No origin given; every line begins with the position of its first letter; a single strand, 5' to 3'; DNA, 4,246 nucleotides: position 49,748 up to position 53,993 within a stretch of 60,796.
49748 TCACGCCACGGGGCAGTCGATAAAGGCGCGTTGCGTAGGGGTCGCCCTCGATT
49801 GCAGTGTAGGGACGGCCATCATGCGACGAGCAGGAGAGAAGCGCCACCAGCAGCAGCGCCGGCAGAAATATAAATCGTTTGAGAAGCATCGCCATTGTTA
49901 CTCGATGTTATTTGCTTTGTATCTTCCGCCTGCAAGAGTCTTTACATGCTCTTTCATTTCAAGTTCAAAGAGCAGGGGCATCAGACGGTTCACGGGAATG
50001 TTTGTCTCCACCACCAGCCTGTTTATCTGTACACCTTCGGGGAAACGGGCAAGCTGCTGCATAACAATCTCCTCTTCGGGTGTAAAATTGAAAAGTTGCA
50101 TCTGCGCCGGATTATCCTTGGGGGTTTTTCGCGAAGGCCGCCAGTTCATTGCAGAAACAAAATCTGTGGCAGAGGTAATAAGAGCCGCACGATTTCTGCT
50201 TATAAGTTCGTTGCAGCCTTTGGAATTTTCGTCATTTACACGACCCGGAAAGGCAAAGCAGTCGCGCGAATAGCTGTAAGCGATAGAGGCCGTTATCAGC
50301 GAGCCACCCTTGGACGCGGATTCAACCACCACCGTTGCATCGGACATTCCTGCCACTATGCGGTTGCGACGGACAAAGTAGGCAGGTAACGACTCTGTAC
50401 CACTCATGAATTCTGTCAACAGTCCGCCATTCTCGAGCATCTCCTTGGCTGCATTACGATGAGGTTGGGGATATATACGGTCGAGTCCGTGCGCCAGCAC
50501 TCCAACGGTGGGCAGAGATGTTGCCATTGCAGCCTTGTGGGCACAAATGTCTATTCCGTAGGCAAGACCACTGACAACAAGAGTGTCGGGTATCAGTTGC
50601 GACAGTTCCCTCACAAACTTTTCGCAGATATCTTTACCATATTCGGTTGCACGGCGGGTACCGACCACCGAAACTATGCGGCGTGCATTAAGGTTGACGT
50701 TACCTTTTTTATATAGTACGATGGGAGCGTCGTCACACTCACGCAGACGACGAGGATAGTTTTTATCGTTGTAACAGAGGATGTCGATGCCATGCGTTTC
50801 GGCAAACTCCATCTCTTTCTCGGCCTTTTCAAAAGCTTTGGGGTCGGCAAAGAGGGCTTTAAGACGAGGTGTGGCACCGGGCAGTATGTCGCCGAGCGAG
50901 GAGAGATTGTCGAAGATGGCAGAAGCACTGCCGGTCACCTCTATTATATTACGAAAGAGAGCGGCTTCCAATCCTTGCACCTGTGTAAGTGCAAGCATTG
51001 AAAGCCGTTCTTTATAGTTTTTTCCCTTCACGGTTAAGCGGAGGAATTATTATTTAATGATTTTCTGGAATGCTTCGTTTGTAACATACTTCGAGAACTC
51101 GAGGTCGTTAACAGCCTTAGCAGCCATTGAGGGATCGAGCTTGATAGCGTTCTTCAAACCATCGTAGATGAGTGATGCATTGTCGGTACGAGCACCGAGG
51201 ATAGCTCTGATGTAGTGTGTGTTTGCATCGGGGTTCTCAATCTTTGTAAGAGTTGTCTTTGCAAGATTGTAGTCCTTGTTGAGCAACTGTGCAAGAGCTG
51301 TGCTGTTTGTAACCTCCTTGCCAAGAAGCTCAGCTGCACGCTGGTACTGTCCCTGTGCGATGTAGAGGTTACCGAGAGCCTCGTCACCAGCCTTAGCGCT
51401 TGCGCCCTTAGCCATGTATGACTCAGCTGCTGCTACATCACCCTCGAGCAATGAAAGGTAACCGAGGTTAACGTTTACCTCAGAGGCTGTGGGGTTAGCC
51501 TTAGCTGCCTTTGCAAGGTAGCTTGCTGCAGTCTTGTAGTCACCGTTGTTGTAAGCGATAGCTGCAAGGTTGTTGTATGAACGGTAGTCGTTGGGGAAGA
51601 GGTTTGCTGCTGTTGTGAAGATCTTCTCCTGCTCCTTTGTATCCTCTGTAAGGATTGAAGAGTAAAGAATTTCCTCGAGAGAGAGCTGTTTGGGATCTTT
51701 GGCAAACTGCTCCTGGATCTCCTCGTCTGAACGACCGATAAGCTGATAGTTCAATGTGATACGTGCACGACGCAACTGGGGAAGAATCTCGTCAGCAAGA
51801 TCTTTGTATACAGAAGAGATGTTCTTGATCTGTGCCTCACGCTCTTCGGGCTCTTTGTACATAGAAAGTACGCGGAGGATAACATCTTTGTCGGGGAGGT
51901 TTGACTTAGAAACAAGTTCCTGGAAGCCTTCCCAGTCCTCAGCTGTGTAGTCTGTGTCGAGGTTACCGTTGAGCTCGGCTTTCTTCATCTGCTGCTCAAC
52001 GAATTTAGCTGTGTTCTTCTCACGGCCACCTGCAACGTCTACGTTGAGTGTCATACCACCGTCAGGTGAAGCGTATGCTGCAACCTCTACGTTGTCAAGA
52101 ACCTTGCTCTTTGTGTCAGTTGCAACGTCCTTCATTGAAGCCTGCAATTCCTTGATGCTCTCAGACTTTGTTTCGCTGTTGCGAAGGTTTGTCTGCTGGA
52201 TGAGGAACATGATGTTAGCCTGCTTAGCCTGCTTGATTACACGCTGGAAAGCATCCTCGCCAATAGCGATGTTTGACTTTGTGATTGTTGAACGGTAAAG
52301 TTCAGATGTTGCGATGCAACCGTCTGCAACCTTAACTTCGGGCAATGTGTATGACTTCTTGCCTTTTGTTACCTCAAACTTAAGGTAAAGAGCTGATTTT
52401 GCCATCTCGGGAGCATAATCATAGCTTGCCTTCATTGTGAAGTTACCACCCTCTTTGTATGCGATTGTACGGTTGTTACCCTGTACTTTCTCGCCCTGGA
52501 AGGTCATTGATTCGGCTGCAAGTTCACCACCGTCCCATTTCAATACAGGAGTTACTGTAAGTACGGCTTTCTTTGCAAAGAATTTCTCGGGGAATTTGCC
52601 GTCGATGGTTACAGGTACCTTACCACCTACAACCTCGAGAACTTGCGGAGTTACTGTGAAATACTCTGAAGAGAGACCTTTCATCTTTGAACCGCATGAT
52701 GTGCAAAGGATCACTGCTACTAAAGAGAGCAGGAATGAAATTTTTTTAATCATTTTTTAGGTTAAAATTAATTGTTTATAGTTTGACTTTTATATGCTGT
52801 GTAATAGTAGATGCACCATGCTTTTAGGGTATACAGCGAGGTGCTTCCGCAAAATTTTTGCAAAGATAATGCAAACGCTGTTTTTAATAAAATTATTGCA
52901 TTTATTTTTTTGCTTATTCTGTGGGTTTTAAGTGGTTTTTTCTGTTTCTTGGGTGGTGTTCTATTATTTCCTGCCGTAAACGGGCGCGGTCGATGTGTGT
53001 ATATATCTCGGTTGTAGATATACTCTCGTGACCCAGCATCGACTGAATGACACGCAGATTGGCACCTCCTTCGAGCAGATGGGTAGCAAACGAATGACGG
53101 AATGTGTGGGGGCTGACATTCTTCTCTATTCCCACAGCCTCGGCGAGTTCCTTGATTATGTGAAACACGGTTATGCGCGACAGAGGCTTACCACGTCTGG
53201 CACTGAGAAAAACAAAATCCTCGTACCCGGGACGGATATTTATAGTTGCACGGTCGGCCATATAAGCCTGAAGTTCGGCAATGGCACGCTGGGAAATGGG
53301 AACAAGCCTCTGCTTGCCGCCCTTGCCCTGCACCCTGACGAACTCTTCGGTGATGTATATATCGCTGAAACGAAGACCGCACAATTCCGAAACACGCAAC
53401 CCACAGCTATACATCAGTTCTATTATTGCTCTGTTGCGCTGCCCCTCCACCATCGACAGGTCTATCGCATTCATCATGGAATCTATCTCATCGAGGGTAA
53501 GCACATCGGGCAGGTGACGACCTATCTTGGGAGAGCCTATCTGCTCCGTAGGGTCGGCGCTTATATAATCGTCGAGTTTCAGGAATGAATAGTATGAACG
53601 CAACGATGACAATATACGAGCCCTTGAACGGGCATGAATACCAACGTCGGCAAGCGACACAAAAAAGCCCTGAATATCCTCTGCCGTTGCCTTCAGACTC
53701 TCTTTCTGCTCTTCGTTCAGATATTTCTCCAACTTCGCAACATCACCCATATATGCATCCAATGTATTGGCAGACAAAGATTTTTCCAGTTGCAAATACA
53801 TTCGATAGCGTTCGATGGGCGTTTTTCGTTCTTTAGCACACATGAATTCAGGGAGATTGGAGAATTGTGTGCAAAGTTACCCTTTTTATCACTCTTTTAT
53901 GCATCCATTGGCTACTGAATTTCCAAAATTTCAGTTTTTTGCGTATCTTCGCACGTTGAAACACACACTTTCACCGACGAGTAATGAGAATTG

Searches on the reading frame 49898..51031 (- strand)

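Call 63: search_protein_families(library=pfam, proteins=[window:49898-51031:-], max_evalue=0.0001)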
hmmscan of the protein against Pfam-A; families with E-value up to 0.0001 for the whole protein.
window:49898-51031:- (377 aa): 2 families
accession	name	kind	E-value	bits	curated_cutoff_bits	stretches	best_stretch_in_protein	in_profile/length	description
PF02481.21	DNA_processg_A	-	2.2e-73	246.4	29.6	1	78-285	3-210/212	DNA recombination-mediator protein A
PF17782.7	DprA_WH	-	1.3e-05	25.6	22.9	1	315-369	9-61/61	DprA winged helix domain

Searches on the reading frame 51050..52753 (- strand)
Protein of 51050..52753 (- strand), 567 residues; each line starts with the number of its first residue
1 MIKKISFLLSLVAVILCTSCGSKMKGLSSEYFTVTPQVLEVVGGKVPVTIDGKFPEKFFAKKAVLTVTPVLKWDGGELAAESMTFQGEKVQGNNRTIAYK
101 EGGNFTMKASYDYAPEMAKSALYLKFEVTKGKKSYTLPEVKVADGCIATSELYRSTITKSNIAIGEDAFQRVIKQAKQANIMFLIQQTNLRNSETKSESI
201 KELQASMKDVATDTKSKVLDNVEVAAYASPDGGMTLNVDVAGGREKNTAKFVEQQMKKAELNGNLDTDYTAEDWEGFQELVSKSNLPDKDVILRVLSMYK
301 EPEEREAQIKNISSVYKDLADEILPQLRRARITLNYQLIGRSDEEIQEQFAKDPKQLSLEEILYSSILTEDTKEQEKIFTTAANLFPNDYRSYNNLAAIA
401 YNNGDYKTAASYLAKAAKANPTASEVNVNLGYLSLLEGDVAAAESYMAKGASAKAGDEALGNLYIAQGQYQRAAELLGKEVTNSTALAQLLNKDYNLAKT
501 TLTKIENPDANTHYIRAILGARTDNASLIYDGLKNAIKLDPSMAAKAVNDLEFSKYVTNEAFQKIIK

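Call 63: search_protein_families(library=pfam, proteins=[window:51050-52753:-], max_evalue=0.0001)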
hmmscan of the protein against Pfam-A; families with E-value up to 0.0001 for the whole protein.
window:51050-52753:- (567 aa): 7 families
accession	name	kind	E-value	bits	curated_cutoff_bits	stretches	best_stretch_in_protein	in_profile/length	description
PF14559.12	TPR_19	-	5.1e-07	30.4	25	1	403-463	4-64/68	Tetratricopeptide repeat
PF13432.12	TPR_16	-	8.4e-07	29.8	32.7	1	397-455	4-62/65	Tetratricopeptide repeat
PF07719.23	TPR_2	-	4.1e-06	27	27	0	392-422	3-33/34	Tetratricopeptide repeat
PF13431.12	TPR_17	-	6.2e-06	26.5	24.4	0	379-409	2-32/34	Tetratricopeptide repeat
PF13428.12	TPR_14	-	2.4e-05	25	23.5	0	395-432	6-43/44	Tetratricopeptide repeat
PF13181.12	TPR_8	-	2.9e-05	24.3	25.7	0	390-421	1-32/34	Tetratricopeptide repeat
PF13176.12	TPR_7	-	3e-05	24.2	27.9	0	459-479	4-24/36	Tetratricopeptide repeat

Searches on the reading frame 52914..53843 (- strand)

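Call 63: search_protein_families(library=pfam, proteins=[window:52914-53843:-], max_evalue=0.0001)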
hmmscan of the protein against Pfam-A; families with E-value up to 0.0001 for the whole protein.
window:52914-53843:- (309 aa): 2 families
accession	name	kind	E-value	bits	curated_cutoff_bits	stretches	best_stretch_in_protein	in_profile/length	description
PF00589.27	Phage_integrase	-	1.8e-49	168.2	27.1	1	114-286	2-170/172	Phage integrase family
PF02899.23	Phage_int_SAM_1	-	3.1e-20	72.7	22.3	1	10-89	1-80/83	Phage integrase, N-terminal SAM-like domain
